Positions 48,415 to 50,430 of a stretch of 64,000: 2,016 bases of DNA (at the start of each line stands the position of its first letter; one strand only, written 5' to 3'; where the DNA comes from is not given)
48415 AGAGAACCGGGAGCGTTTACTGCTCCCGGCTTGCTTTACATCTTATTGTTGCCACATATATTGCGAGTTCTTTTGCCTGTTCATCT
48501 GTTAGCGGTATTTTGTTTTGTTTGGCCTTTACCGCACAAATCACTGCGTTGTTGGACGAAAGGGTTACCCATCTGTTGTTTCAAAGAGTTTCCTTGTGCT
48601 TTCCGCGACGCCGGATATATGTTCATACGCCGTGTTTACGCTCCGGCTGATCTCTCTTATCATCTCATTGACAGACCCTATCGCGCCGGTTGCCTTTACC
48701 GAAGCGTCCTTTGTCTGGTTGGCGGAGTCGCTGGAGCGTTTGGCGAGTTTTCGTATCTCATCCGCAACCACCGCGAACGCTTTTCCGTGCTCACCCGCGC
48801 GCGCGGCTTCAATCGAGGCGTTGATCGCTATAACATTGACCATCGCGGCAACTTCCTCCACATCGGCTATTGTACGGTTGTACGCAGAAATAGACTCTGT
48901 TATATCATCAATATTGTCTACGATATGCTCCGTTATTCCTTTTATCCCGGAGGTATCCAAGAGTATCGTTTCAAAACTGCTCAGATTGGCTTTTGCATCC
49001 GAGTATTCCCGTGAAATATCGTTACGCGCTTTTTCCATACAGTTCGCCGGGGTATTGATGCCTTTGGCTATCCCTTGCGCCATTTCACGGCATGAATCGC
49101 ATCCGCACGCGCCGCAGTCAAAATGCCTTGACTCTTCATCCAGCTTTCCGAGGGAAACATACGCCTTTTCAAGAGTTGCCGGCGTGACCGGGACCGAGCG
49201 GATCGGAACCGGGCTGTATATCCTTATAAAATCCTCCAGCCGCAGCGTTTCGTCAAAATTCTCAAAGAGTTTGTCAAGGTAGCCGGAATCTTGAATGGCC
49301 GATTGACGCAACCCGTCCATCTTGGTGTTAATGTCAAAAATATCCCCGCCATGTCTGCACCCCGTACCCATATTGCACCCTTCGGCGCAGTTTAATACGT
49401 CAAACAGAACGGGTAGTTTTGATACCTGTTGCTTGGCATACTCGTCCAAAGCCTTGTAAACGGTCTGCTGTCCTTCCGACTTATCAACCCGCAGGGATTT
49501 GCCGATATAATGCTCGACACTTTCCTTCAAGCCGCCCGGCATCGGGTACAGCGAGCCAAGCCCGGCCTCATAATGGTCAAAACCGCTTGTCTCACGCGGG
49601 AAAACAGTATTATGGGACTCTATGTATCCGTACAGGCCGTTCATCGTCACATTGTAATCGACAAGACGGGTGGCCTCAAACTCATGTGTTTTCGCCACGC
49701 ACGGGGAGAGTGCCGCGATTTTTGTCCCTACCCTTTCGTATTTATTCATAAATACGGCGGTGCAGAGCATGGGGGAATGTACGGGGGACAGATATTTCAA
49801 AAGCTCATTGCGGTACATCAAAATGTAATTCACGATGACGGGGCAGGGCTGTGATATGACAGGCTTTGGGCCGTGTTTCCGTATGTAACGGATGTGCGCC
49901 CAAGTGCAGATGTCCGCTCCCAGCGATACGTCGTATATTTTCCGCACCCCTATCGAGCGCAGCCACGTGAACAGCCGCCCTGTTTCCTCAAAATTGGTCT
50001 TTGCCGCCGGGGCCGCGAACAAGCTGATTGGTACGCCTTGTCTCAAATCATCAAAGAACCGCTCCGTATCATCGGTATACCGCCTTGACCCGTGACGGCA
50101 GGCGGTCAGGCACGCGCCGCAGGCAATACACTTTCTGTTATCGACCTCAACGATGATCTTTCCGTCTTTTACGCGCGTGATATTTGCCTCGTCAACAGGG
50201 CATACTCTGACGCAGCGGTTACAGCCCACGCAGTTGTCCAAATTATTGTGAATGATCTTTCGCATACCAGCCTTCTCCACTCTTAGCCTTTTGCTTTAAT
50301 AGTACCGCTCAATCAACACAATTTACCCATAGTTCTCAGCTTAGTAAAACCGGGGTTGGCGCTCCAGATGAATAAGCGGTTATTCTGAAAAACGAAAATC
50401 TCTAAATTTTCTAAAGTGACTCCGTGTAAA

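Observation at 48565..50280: Soluble chemoreceptor built on a [FeFe]-hydrogenase-like sensor domain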

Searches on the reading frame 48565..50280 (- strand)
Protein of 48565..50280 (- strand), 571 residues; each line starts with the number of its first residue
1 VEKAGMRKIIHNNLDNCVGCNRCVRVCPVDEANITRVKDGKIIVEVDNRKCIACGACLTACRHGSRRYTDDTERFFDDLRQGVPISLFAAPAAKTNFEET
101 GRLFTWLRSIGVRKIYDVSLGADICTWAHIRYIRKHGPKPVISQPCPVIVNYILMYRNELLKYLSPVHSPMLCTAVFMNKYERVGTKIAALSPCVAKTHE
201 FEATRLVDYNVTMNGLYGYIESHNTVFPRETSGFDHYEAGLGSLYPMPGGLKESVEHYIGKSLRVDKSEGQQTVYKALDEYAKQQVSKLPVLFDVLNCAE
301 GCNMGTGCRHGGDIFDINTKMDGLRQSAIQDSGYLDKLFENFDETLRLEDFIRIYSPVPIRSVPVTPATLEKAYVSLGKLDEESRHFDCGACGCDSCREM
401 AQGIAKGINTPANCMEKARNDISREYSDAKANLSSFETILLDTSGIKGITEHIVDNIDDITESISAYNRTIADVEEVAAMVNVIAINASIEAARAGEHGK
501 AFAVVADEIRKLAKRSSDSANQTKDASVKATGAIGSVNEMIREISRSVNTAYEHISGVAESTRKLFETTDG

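Call 3: search_protein_families(library=pfam, proteins=[window:48565-50280:-], max_evalue=0.1)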
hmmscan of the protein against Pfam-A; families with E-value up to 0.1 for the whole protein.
window:48565-50280:- (571 aa): 20 families
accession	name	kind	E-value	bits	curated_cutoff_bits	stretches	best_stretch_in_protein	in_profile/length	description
PF02906.19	Fe_hyd_lg_C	-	4.9e-24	85.7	22.1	1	90-305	8-244/245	Iron only hydrogenase large subunit, C-terminal domain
PF00015.26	MCPsignal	-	3e-22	79.7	34.6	1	451-565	19-133/172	Methyl-accepting chemotaxis protein (MCP) signalling domain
PF12838.12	Fer4_7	-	6e-09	36.7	27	1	16-64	1-51/52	4Fe-4S dicluster domain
PF13237.11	Fer4_10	-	6.4e-09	36.1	25.5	1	11-61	3-52/53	4Fe-4S dicluster domain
PF00037.32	Fer4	-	2e-07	30.9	21.1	2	13-30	4-21/24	4Fe-4S binding domain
PF13187.11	Fer4_9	-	3.6e-07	30.6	27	1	16-64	1-50/52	4Fe-4S dicluster domain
PF12837.12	Fer4_6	-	3.6e-07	30.2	25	2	9-29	1-21/24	4Fe-4S binding domain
PF14697.11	Fer4_21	-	2.4e-06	28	35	2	8-31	32-55/59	4Fe-4S dicluster domain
PF12797.12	Fer4_2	-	5e-06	26.6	24.5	2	10-29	3-22/22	4Fe-4S binding domain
PF04060.18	FeS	-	3.7e-05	23.8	23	1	387-414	4-31/33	Putative Fe-S cluster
PF13459.11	Fer4_15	-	0.00022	22.3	22.4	0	44-64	1-21/66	4Fe-4S single cluster domain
PF13183.11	Fer4_8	-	0.00031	21.6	27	2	11-29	48-66/68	4Fe-4S dicluster domain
PF10046.14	BLOC1_2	-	0.0017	19.1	33.4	1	396-478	6-88/96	Biogenesis of lysosome-related organelles complex-1 subunit 2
PF13484.11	Fer4_16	-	0.0036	18.5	30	1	16-30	1-15/66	4Fe-4S double cluster binding domain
PF12800.12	Fer4_4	-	0.0081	16.9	24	1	15-29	2-16/17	4Fe-4S binding domain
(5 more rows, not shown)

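Call 4: search_protein_families(library=ncbifam, proteins=[window:48565-50280:-], max_evalue=0.1)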
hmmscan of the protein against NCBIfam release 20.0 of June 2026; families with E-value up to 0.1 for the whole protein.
window:48565-50280:- (571 aa): 84 families (the best 25 are shown)
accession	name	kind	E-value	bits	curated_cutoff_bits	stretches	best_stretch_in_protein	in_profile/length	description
TIGR04105.1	FeFe_hydrog_B1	subfamily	9.5e-36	123.4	450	1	23-308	166-458/462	monomeric [FeFe] hydrogenase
TIGR02512.1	FeFe_hydrog_A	subfamily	2.6e-22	79.2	405.95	1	10-267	2-301/375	[FeFe] hydrogenase, group A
NF040763.1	FeFe_hydrog_A6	exception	1.3e-14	53.5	765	1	8-206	138-367/571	NADH-dependent [FeFe] hydrogenase, group A6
NF050802.1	AspChtxCcaA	equivalog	1.4e-14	53.4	1300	1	412-565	524-663/700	aspartate chemotaxis receptor CcaA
NF041847.1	transduc_aer2_vibrio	equivalog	2.2e-14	52.6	1200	1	409-562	540-690/804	aerotaxis transducer Aer2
NF011615.0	PRK15041.1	equivalog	3.3e-14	52.5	947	1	446-527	336-421/554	methyl-accepting chemotaxis protein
NF040762.1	Hydr_FeFe_Clost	exception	8.7e-14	51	900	1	12-202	141-362/572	ferredoxin hydrogenase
NF047851.1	MCPCitTducer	equivalog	1e-13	51.2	900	1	449-558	342-448/553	methyl-accepting chemotaxis citrate transducer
NF058645.1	MCPCtpMPsAe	equivalog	1.8e-13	50.1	900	1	462-542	383-464/558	methyl-accepting chemotaxis protein CtpM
NF011622.0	PRK15048.1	equivalog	4.8e-13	49.1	900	1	448-525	339-417/553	methyl-accepting chemotaxis protein II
NF007309.0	PRK09793.1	equivalog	1.2e-12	47.7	903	1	448-555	337-438/533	methyl-accepting chemotaxis protein IV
TIGR04003.1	rSAM_BssD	equivalog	8.8e-09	34.9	496.45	1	6-67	41-102/314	[benzylsuccinate synthase]-activating enzyme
TIGR01944.1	rnfB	subfamily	1.7e-08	34.3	68.7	1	7-62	105-156/190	RnfABCDGE type electron transport complex subunit B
NF004541.0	PRK05888.2-2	equivalog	5e-08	32.9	217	1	4-81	50-126/168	NADH-quinone oxidoreductase subunit NuoI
NF042909.1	FMH_DH_FwdF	exception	7.1e-08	31.9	375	1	13-62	223-270/336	tungsten-dependent formylmethanofuran dehydrogenase subunit FwdF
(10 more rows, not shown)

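Call 5: search_solved_structures(query=window:48565-50280:-, max_evalue=0.01, show_alignments=3)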
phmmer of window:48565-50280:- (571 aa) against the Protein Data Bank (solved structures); distinct sequences matched with E-value up to 0.01: 139 (the best 60 are shown).
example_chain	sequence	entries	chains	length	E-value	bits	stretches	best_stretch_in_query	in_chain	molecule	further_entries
9rkm_A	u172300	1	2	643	2.6e-13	52.5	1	16-221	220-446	[FeFe]-hydrogenase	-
7q4v_A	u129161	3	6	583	2.8e-13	52.4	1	15-294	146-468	Iron hydrogenase HydA1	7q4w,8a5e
30jk_A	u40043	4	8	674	2.8e-13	52.3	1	16-221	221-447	[FeFe]-hydrogenase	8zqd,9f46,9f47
31cj_A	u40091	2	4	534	3.9e-13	51.9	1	453-559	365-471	Aerotaxis receptor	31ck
1qu7_A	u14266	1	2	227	5.8e-13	51.3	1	449-556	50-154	METHYL-ACCEPTING CHEMOTAXIS PROTEIN I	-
3zx6_A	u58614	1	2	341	2.8e-12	49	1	449-543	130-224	HAMP, METHYL-ACCEPTING CHEMOTAXIS PROTEIN I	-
8c5v_I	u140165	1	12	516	4.4e-12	48.4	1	449-543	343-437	Methyl-accepting chemotaxis protein I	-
7p5h_A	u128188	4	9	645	4.6e-12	48.4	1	13-204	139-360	Fe-hydrogenase, subunit alpha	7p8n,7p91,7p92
6s1k_E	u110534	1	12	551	5.2e-12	48.2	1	449-543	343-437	Methyl-accepting chemotaxis protein I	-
6glz_A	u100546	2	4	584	8.1e-12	47.5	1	15-177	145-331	Iron hydrogenase 1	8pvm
6gly_A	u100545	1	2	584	8.4e-12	47.5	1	15-177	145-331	Iron hydrogenase 1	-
6gm1_A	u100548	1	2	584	9.7e-12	47.3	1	15-177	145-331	Iron hydrogenase 1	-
7qv7_D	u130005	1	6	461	1.5e-11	46.6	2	8-68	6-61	Hydrogen dependent carbon dioxide reductase subunit HydA2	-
7qhf_A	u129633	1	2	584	1.7e-11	46.5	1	15-177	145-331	Iron hydrogenase 1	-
6gm0_A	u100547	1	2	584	1.8e-11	46.4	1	15-177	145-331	Iron hydrogenase 1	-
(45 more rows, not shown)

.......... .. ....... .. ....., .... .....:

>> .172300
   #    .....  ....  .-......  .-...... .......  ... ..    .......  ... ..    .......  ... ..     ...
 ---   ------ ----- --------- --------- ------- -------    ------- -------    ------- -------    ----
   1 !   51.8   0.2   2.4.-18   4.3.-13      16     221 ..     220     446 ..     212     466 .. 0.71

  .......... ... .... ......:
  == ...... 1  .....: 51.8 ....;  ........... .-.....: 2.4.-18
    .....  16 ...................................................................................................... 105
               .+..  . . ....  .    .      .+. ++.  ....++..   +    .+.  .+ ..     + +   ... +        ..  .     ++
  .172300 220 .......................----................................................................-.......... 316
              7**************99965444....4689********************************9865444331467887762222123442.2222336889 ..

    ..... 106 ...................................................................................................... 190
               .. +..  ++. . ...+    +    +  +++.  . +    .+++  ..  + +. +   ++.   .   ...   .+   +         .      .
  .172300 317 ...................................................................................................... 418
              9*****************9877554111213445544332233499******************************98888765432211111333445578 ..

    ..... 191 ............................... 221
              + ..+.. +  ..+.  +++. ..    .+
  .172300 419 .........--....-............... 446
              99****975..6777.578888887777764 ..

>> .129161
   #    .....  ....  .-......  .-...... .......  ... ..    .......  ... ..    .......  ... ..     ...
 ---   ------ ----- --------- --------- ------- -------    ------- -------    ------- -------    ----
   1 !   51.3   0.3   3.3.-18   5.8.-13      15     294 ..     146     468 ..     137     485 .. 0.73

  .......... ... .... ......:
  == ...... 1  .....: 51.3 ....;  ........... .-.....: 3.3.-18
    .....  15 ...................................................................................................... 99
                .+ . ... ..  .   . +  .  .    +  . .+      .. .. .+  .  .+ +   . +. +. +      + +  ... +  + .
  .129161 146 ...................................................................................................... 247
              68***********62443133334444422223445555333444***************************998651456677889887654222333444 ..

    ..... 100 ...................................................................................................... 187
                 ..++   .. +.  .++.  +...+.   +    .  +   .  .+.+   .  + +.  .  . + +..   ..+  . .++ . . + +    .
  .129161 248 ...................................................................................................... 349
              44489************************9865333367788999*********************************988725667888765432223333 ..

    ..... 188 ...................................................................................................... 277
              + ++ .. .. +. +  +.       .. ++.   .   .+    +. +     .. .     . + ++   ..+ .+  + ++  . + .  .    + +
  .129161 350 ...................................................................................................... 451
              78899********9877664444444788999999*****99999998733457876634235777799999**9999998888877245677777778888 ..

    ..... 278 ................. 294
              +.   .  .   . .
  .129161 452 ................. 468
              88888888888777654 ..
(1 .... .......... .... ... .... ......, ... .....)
